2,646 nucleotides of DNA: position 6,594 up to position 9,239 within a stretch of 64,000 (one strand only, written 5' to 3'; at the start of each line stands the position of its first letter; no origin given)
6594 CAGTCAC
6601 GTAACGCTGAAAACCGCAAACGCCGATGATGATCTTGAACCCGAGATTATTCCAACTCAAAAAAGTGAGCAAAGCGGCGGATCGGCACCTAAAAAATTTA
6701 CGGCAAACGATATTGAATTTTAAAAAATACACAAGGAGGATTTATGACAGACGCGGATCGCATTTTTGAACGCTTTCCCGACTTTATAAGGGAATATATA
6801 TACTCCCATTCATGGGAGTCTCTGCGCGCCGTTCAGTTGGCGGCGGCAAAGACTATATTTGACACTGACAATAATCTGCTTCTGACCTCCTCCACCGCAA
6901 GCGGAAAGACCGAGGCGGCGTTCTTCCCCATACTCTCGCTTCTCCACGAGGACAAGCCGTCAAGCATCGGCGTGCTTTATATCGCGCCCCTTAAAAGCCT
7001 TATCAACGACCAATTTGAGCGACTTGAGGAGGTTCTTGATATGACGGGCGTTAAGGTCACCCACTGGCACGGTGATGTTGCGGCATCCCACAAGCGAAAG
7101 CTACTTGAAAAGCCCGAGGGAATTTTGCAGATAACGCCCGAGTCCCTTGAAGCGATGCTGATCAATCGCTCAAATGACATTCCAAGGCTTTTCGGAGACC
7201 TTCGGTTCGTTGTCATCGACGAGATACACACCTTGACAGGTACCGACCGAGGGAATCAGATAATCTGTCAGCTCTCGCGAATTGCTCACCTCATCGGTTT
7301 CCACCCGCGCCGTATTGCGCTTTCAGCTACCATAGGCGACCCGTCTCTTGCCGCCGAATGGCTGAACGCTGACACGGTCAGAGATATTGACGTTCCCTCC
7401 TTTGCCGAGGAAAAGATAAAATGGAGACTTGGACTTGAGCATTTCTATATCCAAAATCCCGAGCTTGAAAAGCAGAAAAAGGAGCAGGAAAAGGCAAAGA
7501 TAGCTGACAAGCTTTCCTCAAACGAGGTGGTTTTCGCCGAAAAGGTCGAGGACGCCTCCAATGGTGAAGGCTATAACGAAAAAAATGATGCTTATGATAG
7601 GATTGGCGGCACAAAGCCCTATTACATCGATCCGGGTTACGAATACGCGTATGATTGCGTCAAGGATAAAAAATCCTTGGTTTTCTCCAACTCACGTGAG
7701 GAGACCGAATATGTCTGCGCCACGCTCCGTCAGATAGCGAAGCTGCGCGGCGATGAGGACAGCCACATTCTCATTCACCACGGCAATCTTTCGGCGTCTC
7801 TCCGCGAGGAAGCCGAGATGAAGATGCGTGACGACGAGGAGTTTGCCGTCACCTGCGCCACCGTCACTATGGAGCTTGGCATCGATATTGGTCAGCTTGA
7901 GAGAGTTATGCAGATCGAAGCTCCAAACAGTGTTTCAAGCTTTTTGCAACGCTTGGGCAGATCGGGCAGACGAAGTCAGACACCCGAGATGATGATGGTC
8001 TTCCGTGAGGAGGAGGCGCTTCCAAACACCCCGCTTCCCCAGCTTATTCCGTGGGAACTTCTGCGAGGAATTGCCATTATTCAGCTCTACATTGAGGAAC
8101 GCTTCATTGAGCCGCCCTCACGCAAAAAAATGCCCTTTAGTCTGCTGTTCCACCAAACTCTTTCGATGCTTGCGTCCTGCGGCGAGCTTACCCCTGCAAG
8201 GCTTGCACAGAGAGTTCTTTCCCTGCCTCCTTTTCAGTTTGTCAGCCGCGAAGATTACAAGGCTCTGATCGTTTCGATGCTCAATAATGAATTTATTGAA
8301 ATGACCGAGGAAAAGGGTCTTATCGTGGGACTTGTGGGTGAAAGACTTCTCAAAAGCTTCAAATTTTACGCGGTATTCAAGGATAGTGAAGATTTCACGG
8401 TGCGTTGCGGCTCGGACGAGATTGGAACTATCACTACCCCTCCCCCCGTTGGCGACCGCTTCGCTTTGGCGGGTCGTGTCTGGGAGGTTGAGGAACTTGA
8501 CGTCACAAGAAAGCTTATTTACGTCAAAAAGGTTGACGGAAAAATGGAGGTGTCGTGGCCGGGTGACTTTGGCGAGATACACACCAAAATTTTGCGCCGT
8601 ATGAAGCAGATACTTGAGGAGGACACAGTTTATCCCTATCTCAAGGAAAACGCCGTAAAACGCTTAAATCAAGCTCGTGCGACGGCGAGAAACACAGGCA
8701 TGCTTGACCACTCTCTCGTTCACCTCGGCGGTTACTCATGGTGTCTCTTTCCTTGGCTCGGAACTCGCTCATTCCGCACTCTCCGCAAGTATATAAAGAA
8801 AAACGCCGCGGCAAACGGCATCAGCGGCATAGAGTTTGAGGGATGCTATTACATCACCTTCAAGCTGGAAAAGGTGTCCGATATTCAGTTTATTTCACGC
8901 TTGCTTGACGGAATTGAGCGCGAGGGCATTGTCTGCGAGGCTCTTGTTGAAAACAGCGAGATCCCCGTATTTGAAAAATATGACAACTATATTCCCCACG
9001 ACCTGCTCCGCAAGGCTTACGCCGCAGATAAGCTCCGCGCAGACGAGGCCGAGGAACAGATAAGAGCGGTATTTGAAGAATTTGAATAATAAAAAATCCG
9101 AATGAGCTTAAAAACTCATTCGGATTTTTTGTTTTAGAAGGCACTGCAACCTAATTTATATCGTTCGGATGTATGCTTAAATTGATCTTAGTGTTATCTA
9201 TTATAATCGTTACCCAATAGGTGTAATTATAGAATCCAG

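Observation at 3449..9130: Compact TerB-N/TerB-C + DUF2791-type ATPase + Lhr-like helicase operon (Shango-type defence candidate)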

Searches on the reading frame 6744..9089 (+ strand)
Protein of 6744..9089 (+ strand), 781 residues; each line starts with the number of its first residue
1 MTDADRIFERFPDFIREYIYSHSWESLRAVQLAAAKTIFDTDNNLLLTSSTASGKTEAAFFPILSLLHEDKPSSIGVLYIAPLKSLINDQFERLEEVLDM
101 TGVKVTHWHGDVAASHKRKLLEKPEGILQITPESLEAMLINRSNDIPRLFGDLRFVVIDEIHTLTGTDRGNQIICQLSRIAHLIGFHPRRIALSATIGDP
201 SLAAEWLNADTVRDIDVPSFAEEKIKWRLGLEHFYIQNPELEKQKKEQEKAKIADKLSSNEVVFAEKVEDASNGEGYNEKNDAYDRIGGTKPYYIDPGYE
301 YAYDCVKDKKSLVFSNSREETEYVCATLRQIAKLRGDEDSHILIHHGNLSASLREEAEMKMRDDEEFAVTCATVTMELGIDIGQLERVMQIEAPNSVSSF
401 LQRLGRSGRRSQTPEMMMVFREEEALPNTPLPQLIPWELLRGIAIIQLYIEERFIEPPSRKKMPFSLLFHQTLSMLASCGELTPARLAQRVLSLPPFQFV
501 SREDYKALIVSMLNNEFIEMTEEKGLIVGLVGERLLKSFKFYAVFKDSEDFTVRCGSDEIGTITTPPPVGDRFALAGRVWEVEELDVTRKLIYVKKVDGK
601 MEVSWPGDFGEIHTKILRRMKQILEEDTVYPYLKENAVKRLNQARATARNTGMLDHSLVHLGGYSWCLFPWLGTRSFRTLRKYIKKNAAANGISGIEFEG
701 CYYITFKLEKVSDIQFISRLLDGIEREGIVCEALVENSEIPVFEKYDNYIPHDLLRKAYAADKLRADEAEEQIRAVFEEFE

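Call 3: search_protein_families(library=pfam, proteins=[window:6744-9089:+], max_evalue=0.01)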
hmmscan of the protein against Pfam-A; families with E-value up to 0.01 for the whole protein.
window:6744-9089:+ (781 aa): 5 families
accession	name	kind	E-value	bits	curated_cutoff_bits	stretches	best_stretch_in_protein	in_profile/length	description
PF00270.35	DEAD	-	3.3e-29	102.2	26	1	29-198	2-161/167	DEAD/DEAH box helicase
PF00271.37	Helicase_C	-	1.7e-16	60.8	23.5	1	307-410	14-109/110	Helicase conserved C-terminal domain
PF04851.21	ResIII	-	1.3e-07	32.1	22.5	1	27-197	4-162/164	Type III restriction enzyme, res subunit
PF22590.2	Cas3-like_C_2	-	0.00062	20.4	27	1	316-411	10-105/106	CRISPR-associated nuclease/helicase Cas3, C-terminal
PF19306.5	WH_Lhr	-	0.0063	16.3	27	0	569-600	135-164/168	Large helicase-related protein, winged helix domain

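Call 4: search_protein_families(library=padloc, proteins=[window:6744-9089:+], max_evalue=0.01)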
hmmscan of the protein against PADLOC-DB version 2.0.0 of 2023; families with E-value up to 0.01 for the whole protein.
window:6744-9089:+ (781 aa): 67 families (the best 25 are shown)
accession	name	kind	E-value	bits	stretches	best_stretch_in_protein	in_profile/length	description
PDLC03960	SngC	-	6.8e-242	803.3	1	7-771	5-715/720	-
PDLC02503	BrxHI|BrxHII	-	8.7e-127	422.2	2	15-224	12-221/698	BrxHI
PDLC02501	BrxHI|BrxHII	-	4e-77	258.2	2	7-213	3-211/925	BrxHI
PDLC00037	DruE3|DruE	-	3.5e-26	89.3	2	31-205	106-307/2055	SNF2 family N-terminal domain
PDLC02897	DpdJ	-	7e-26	88.3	2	309-410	356-451/1570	DpdJ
PDLC00036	DruE3|DruE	-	3.8e-21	72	2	31-204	97-292/2023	SNF2 family N-terminal domain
PDLC00035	DruE3|DruE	-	2.2e-20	70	2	29-208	105-310/1460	SNF2 family N-terminal domain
PDLC00192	HamB1|HamB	-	1.3e-17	60.7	1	29-211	271-448/1104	DEAD-box helicase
PDLC02896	DpdJ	-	3.6e-16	56.1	2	368-419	582-633/1487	DpdJ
PDLC03928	PsyrT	-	4.3e-16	56.4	2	342-425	268-351/689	-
PDLC02864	DpdF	-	1.2e-15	55.4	2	311-424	237-342/610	DpdF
PDLC01761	Cas3b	-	1.9e-15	54.7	2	26-123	219-305/705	-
PDLC02569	DrmA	-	6.5e-14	48.7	1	301-412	761-875/1095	DrmA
PDLC01252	Cas3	-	1.4e-13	49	2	46-259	3-188/324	CAS-I; effector_G3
PDLC00015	DruE2|DruE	-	5.8e-13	45.4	2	365-413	1169-1217/1887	SNF2 family N-terminal domain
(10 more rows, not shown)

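Call 5: search_protein_families(library=ncbifam, proteins=[window:6744-9089:+], max_evalue=0.01)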
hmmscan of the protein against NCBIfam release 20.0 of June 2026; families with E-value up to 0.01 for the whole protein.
window:6744-9089:+ (781 aa): 37 families (the best 25 are shown)
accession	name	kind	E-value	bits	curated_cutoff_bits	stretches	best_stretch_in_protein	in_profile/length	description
TIGR04121.1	DEXH_lig_assoc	equivalog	2.1e-62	211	850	2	15-211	3-198/804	ligase-associated DNA damage response DEXH box helicase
NF010338.0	PRK13767.1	equivalog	2.7e-52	178.1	849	2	4-208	12-229/877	ATP-dependent helicase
TIGR03817.1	DECH_helic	hypoth_equivalog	3.2e-35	121.6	874.1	2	29-216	39-223/742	helicase/secretion neighborhood putative DEAH-box helicase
NF007284.0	PRK09751.1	equivalog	1.6e-28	98.6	1496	2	23-212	26-232/1538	ATP-dependent helicase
NF002654.0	PRK02362.1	equivalog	6.8e-20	70.9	887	1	11-260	8-243/739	ATP-dependent DNA helicase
NF001308.0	PRK00254.1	equivalog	1.9e-18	66.1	1216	1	15-213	12-195/720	ATP-dependent DNA helicase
NF002251.0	PRK01172.1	equivalog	3e-16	58.8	891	1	39-213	34-195/674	ATP-dependent DNA helicase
NF040935.1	helicase_Hel308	equivalog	4.6e-16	58.1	1200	1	15-213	15-197/704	ATP-dependent DNA helicase Hel308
TIGR00614.1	recQ_fam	subfamily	1e-15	57.5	219.8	2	307-422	225-332/470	RecQ family ATP-dependent DNA helicase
TIGR01389.1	recQ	equivalog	1.7e-14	53.2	640.2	1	309-423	225-331/591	DNA helicase RecQ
NF041067.1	DpdJ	equivalog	5.8e-14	50.7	800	2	368-419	574-626/1482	protein DpdJ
NF010337.0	PRK13766.1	equivalog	1e-13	50.3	610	2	28-166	18-146/781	Hef nuclease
NF008394.0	PRK11192.1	equivalog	1.9e-10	40.2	507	1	309-411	248-342/441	ATP-dependent RNA helicase SrmB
NF053631.1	RNA_helic_CshA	equivalog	3.5e-10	39.4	646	2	20-160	15-149/434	degradosome RNA helicase CshA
TIGR01587.1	cas3_core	equivalog_domain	4.3e-10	39.2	102.45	2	46-238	3-190/358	CRISPR-associated helicase Cas3'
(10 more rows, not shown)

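Call 25: search_solved_structures(query=window:6744-9089:+, max_evalue=0.00001)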
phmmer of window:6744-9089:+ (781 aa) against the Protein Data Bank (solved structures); distinct sequences matched with E-value up to 0.00001: 51.
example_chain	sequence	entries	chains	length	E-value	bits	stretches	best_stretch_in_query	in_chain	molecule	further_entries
6znp_A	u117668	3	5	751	7.7e-28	100.3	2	42-217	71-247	Uncharacterized ATP-dependent helicase YprA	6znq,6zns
5v9x_A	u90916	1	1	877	5e-27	97.7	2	11-218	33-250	ATP-dependent DNA helicase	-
7lhl_A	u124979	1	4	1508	2.5e-26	95.3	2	11-218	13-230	ATP-dependent DNA helicase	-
8alz_B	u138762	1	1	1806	6.6e-22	80.7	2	23-209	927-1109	Activating signal cointegrator 1 complex subunit 3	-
6qv3_A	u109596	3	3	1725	1.5e-21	79.5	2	22-210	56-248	Pre-mRNA splicing helicase-like protein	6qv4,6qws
5m59_A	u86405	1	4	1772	1.6e-21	79.4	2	22-210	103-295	Pre-mRNA splicing helicase-like protein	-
6qdv_B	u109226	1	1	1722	1.3e-19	73.2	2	17-211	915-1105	U5 small nuclear ribonucleoprotein 200 kDa helicase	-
4f92_B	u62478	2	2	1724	1.3e-19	73.2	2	17-211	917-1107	U5 small nuclear ribonucleoprotein 200 kDa helicase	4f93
4f91_B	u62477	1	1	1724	1.3e-19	73.2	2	17-211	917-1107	U5 small nuclear ribonucleoprotein 200 kDa helicase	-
5urj_A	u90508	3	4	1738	1.3e-19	73.1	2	17-211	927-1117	U5 small nuclear ribonucleoprotein 200 kDa helicase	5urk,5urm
4kit_B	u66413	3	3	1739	1.3e-19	73.1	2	17-211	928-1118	U5 small nuclear ribonucleoprotein 200 kDa helicase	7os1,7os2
6s8q_B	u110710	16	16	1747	1.3e-19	73.1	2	17-211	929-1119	U5 small nuclear ribonucleoprotein 200 kDa helicase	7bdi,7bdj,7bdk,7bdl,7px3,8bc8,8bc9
6s9i_B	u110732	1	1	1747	1.4e-19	73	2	17-211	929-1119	U5 small nuclear ribonucleoprotein 200 kDa helicase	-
3jcr_C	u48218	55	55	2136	2.3e-19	72.3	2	17-211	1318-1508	hBrr2 | U5 small nuclear ribonucleoprotein 200 kDa helicase | Brr2, U5 small nuclear ribonucleoprotein 200 kDa helicase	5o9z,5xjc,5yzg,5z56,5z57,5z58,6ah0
6s8o_B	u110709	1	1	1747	2.5e-19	72.2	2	17-211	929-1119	U5 small nuclear ribonucleoprotein 200 kDa helicase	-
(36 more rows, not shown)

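Call 29: find_homologous_proteins(query=window:6744-9089:+, max_evalue=1e-10)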
Query window:6744-9089:+ (781 aa): 8000 proteins with E <= 1e-10 among 8000 candidates; the best 120 are listed.
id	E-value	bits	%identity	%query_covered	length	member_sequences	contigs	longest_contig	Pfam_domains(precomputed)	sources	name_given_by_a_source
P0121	0.0e+0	1659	93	100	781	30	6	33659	PF00270.36,PF00271.38,PF04851.22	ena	-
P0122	0.0e+0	1659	93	100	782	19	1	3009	PF00270.36,PF00271.38,PF04851.22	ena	-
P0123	0.0e+0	1657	92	100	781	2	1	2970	PF00270.36,PF00271.38,PF04851.22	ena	-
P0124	0.0e+0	1655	92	100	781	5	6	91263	PF00270.36,PF00271.38,PF04851.22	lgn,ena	-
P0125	0.0e+0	1652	92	100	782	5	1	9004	PF00270.36,PF00271.38,PF04851.22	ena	-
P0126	0.0e+0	1647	92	100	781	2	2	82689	PF00270.36,PF00271.38,PF04851.22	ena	-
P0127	0.0e+0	1634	91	100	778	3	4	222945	PF00270.36,PF00271.38,PF04851.22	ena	-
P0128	0.0e+0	1630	91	100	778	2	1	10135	PF00270.36,PF00271.38,PF04851.22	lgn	-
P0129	0.0e+0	1628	91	100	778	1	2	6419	PF00270.36,PF00271.38,PF04851.22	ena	-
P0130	0.0e+0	1618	90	100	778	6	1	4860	PF00270.36,PF00271.38,PF04851.22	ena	-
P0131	0.0e+0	1615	90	100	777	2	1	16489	PF00270.36,PF00271.38,PF04851.22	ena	-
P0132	0.0e+0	1613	90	100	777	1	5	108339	PF00270.36,PF00271.38,PF04851.22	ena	-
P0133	0.0e+0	1613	90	100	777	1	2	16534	PF00270.36,PF00271.38,PF04851.22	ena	-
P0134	0.0e+0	1606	90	100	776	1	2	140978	PF00270.36,PF00271.38,PF04851.22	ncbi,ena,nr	ncbi:MAG: DEAD/DEAH box helicase [Clostridia bacterium]|nr:DEAD/DEAH box helicase [Clostridia bacter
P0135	0.0e+0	1598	89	100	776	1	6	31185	PF00270.36,PF00271.38,PF04851.22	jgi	-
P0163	0.0e+0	1453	82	100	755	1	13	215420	PF00270.36,PF00271.38,PF04851.22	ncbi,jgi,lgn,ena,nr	ncbi:MAG: DEAD/DEAH box helicase [Ruminococcaceae bacterium]|nr:DEAD/DEAH box helicase [Oscillospira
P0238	0.0e+0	1299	74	100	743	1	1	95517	PF00270.36,PF00271.38,PF04851.22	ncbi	-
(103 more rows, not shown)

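Call 53: predict_structure(alignment_id=A2)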
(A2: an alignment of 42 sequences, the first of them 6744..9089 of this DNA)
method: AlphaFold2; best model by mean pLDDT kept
length: 781 residues; sequences in the alignment: 42
mean_pLDDT: 66.0   pTM: 0.53
mean pLDDT of the five models: 66.0, 64.7, 61.8, 56.9, 56.5
residues with pLDDT >= 90: 54; 70-90: 346; 50-70: 203; < 50: 178
segments of 3 or more residues with pLDDT < 50: 222-242, 256-293, 375-380, 393-413, 420-459, 464-468, 537-549, 598-612, 632-634, 741-747
pLDDT, mean of each block of 10 residues (from residue 1): 76 83 68 87 81 67 90 92 59 79 78 69 87 74 80 90 67 78 87 68 79 80 38 40 57 51 27 25 29 57 79 69 82 83 67 69 75 52 63 41 39 51 34 42 38 38 51 58 69 68 80 75 66 49 31 72 55 55 70 65 31 61 75 55 73 80 82 79 87 68 77 89 91 73 49 76 82 90 76
secondary structure, 60 per line:
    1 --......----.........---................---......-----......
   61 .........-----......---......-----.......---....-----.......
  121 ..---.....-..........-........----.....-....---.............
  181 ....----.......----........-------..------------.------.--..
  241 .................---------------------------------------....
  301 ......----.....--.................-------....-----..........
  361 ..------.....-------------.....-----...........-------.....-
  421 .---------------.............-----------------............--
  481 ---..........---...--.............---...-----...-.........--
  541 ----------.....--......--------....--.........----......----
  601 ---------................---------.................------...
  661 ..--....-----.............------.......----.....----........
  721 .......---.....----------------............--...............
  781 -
elements in order (helices of 4 or more, strands of 3 or more residues): H3-8 H13-21 H25-40 E44-49 H55-69 E75-80 H84-89 H95-101 E105-108 H114-122 E126-130 H132-141 H143-150 E155-159 H161-164 H168-184 E189-195 H200-207 H239-257 H297-306 E311-315 H318-334 E342-345 H351-362 E369-373 E387-391 H397-407 E415-419 H437-449 H467-478 H484-493 H502-514 E518-520 E526-528 H530-538 E551-555 E558-563 E572-575 E578-586 E591-596 H610-625 H635-651 E658-662 E665-668 H674-686 E693-699 E704-708 H713-727 H731-735 H752-763 H766-780

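Call 57: fold_search(model_id=the predicted structure, library=pdb)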
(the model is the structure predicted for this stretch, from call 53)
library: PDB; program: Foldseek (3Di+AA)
matches with E <= 10: 1662; with E <= 0.001: 783
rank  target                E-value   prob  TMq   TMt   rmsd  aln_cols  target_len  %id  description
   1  5v9x_A                4.2e-24  1.00  0.59  0.59   9.2       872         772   18  Structure of Mycobacterium smegmatis helicase Lhr bound to ssDNA and AMP-PNP (released 2017-12-06)
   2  6znp_B                4.4e-20  1.00  0.48  0.53  13.8       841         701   17  Crystal Structure of DUF1998 helicase MrfA bound to DNA (released 2020-11-25)
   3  6znp_A                4.6e-20  1.00  0.48  0.50  13.9       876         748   16  Crystal Structure of DUF1998 helicase MrfA bound to DNA (released 2020-11-25)
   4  6znq_B                1.0e-18  1.00  0.46  0.51   8.7       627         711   20  Crystal Structure of DUF1998 helicase MrfA bound to DNA and AMPPNP (released 2020-11-25)
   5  6zns                  6.3e-16  1.00  0.42  0.50   8.1       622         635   18  Crystal Structure of DUF1998 helicase MrfA (released 2020-11-25)
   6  5dca_A                3.4e-15  1.00  0.46  0.20   6.9       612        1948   20  Crystal structure of yeast full length Brr2 in complex with Prp8 Jab1 domain (released 2015-12-16)
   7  9b15_B                9.3e-15  1.00  0.43  0.48  24.8       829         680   16  Superfamily 2 helicase Hel308 containing the beta-hairpin from DNA pol theta helicase-like domain (released 2025-03-19)
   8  2zj5                  1.0e-14  1.00  0.43  0.49   7.7       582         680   22  Archaeal DNA helicase Hjm complexed with ADP in form 1 (released 2009-02-10)
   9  6qws                  1.0e-14  1.00  0.44  0.22   6.2       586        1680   18  Crystal structure of the Ski2 RNA-helicase Brr2 from Chaetomium thermophilum in the apo state (released 2020-01-15)
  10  6qv4                  1.1e-14  1.00  0.42  0.21  18.9       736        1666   17  Crystal structure of the Ski2 RNA-helicase Brr2 from Chaetomium thermophilum bound to ATP-gamma-S (released 2020-01-15)
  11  5m52_A                4.1e-14  1.00  0.44  0.20  15.3       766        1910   18  Crystal structure of yeast Brr2 full-lenght in complex with Prp8 Jab1 domain (released 2016-12-07)
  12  9bh7_A                4.8e-14  1.00  0.43  0.43  16.9       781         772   14  Human DNA polymerase theta helicase domain dimer in the apo form (released 2024-05-01)
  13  8h6k_5D               5.3e-14  1.00  0.41  0.21   8.1       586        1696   17  Cryo-EM structure of human exon-defined spliceosome in the mature B state. (released 2024-05-01)
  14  7zml_D                6.2e-14  1.00  0.27  0.42  14.7       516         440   16  Crystal structure of human RECQL5 helicase APO form in complex with engineered nanobody (Gluebody) G1-001 (released 2022-06-22)
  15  5m59_A                6.9e-14  1.00  0.44  0.21   6.1       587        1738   18  Crystal structure of Chaetomium thermophilum Brr2 helicase core in complex with Prp8 Jab1 domain (released 2016-12-21)
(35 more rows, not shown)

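Call 83: find_related_loci(query=A2, collection=viral_contigs, flank=8000)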
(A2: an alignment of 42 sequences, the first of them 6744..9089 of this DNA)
Query A2 (781 aa) in viral_contigs; peptide patterns used: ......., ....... (x = any residue, [..] = any of these).
109 stretches matched a pattern; 3 encode a relative of the query (tblastn E <= 1e-3); 3 distinct loci.
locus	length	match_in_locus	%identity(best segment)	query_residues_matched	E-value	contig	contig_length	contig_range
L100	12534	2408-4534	29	2-761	4e-97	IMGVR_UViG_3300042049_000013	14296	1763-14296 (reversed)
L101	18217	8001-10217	32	8-777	8e-114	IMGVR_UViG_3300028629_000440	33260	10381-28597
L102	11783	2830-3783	25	42-426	6e-10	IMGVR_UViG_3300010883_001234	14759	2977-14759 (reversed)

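Call 92: find_encoding_contigs(protein=P0238, flank=8000, max_places=2)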
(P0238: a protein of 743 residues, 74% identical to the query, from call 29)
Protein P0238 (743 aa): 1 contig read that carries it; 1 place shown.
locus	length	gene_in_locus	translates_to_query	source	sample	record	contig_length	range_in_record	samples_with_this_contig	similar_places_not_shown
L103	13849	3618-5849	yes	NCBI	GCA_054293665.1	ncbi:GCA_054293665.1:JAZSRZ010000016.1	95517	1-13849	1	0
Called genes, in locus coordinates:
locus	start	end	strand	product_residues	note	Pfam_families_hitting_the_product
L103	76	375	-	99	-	-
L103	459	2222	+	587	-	PF13208:TerB_N, PF15615:TerB_C (weak)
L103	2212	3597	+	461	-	PF10923:BrxC_BrxD, PF13191:AAA_16 (weak)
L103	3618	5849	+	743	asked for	PF00270:DEAD, PF04851:ResIII, PF00271:Helicase_C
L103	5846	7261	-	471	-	PF01841:Transglut_core, PF00404:Dockerin_1 (weak)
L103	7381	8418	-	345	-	PF01820:Dala_Dala_lig_N, PF02786:CPSase_L_D2, PF02222:ATP-grasp, PF07478:Dala_Dala_lig_C, PF13535:ATP-grasp_4 (weak)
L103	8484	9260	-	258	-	PF17827:PrmC_N (faint), PF05175:MTS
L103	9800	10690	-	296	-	PF02588:YitT_membrane, PF10035:DUF2179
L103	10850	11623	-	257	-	PF14808:TMEM164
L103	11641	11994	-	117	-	-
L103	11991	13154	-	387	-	PF01411:tRNA-synt_2c (weak), PF07973:tRNA_SAD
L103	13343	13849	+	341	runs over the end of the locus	PF01063:Aminotran_4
